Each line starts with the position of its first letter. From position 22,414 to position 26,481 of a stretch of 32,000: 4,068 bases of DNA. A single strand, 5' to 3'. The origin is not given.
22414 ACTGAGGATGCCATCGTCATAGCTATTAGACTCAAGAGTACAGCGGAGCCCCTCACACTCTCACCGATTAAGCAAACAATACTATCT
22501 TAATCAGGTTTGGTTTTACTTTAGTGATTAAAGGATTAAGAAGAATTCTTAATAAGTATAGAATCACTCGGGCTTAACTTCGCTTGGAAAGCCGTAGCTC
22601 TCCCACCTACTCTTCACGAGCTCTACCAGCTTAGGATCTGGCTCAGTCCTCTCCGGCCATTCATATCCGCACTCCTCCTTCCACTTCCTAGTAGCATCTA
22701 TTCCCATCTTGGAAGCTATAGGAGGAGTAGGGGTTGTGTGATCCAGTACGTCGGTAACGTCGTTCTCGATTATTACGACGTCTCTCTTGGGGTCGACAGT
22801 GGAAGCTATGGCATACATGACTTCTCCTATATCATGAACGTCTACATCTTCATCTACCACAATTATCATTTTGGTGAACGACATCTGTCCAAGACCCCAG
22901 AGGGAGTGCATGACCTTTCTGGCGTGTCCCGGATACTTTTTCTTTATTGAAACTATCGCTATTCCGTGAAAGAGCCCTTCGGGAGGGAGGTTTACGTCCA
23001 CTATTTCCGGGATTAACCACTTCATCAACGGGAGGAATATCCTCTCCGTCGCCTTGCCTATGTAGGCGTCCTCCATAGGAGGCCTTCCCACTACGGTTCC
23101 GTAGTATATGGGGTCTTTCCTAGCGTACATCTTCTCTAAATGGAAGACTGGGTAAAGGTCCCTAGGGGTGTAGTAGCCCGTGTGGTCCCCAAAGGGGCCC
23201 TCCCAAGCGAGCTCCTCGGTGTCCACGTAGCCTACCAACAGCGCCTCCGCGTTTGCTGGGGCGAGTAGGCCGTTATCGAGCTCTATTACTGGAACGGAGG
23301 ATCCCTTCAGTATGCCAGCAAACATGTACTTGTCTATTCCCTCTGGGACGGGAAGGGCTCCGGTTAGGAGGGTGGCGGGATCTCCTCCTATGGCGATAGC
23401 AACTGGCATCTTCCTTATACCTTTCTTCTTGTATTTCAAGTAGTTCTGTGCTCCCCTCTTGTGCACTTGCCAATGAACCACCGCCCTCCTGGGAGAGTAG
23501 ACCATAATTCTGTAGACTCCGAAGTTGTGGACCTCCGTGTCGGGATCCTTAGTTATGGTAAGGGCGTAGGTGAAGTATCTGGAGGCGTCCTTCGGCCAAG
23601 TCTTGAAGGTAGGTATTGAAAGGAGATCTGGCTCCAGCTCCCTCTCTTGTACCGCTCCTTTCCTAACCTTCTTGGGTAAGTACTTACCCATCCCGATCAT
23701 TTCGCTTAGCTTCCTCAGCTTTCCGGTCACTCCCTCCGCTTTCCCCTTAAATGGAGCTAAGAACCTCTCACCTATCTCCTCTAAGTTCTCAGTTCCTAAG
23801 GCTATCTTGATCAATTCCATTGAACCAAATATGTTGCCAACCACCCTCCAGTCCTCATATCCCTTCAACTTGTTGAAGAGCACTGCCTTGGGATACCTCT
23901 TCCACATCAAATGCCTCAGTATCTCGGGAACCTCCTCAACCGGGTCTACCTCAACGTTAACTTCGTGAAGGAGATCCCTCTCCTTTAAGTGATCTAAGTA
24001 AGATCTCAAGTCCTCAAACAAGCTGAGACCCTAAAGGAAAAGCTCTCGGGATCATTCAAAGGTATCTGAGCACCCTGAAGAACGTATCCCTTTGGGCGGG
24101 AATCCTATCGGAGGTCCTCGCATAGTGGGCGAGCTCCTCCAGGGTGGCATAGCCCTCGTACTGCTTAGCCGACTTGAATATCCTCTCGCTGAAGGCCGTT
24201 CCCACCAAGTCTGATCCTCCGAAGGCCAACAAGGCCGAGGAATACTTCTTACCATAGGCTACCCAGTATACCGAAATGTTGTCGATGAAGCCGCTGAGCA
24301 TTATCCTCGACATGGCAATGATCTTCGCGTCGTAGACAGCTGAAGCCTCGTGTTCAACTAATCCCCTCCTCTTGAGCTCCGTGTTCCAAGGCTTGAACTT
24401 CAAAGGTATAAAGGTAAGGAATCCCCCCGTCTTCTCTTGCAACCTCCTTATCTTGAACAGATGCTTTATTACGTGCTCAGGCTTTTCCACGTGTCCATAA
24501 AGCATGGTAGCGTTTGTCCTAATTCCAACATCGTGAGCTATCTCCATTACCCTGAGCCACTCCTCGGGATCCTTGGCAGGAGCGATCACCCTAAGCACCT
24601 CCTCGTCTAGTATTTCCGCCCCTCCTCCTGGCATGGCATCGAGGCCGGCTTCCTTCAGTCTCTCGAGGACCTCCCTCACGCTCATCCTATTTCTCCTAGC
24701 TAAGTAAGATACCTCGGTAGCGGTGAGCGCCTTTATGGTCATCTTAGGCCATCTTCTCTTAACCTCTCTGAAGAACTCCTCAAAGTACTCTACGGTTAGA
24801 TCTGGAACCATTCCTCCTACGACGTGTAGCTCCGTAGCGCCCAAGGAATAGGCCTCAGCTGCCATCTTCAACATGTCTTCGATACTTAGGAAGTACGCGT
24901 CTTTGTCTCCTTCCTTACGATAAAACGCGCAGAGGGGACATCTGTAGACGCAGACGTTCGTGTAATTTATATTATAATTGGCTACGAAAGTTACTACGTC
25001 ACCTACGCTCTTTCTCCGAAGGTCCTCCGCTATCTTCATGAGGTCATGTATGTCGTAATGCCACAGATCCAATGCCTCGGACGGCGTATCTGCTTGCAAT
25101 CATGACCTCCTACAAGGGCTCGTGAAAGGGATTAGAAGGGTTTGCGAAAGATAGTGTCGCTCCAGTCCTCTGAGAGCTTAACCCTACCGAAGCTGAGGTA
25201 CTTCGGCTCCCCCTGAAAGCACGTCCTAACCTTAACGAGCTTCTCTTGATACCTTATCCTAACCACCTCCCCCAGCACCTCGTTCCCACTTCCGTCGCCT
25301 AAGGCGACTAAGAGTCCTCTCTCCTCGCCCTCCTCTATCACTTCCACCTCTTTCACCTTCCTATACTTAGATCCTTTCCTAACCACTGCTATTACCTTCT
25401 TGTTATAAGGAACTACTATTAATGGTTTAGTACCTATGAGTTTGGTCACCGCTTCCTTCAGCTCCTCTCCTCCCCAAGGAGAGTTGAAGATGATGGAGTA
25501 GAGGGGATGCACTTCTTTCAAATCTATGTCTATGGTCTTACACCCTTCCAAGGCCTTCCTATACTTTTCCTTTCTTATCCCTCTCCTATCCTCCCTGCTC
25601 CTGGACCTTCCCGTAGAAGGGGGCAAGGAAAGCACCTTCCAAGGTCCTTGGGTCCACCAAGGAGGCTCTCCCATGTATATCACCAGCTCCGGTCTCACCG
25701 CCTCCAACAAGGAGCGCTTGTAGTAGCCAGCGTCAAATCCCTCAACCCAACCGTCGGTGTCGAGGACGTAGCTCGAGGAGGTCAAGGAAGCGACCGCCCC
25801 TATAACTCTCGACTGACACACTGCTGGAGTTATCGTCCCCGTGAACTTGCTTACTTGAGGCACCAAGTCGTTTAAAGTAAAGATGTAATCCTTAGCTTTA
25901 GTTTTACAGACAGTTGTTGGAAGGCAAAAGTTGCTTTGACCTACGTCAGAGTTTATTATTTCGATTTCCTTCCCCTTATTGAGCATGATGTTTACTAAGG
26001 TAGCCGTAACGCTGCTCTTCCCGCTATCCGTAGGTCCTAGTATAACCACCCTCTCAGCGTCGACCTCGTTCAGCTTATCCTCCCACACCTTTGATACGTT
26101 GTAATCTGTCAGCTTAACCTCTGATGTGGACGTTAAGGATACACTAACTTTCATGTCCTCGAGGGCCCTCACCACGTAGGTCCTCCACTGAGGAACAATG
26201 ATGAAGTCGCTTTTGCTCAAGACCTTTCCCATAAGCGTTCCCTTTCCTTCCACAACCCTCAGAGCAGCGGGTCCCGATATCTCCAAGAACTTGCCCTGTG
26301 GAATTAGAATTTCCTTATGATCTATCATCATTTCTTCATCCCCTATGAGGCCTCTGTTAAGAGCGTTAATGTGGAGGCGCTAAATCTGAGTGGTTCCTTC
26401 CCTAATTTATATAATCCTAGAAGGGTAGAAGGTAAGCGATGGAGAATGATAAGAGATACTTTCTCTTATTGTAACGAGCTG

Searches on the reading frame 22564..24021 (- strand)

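Call 75: search_protein_families(library=pfam, proteins=[window:22564-24021:-], max_evalue=0.001)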
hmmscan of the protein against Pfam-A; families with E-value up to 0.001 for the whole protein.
window:22564-24021:- (485 aa): 3 families
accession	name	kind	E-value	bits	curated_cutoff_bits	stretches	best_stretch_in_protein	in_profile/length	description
PF01977.22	UbiD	-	7.4e-72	241.3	23.3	1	118-314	2-206/206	3-octaprenyl-4-hydroxybenzoate carboxy-lyase Rift-related domain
PF20696.2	UbiD_C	-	3e-48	163.4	24.2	1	320-443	2-127/127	3-octaprenyl-4-hydroxybenzoate carboxy-lyase C-terminal domain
PF20695.2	UbiD_N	-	2.7e-20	72.7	24.3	1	9-86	1-77/78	3-octaprenyl-4-hydroxybenzoate carboxy-lyase N-terminal domain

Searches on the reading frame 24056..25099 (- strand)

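Call 75: search_protein_families(library=pfam, proteins=[window:24056-25099:-], max_evalue=0.001)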
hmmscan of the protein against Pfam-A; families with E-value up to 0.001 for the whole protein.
window:24056-25099:- (347 aa): 2 families
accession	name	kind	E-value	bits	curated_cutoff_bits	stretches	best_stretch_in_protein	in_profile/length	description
PF04055.27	Radical_SAM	-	4.4e-24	86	29.5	1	44-214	1-163/166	Radical SAM superfamily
PF19288.4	CofH_C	-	9.1e-11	42.1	27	1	226-312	3-88/125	CofH/MqnC C-terminal region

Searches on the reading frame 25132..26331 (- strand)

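Call 75: search_protein_families(library=pfam, proteins=[window:25132-26331:-], max_evalue=0.001)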
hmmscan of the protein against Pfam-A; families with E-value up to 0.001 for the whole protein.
window:25132-26331:- (399 aa): 1 family
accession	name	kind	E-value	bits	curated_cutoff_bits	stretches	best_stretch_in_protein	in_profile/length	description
PF16575.11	CLP1_P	-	1.8e-24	87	26.6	1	99-259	1-184/188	mRNA cleavage and polyadenylation factor CLP1 P-loop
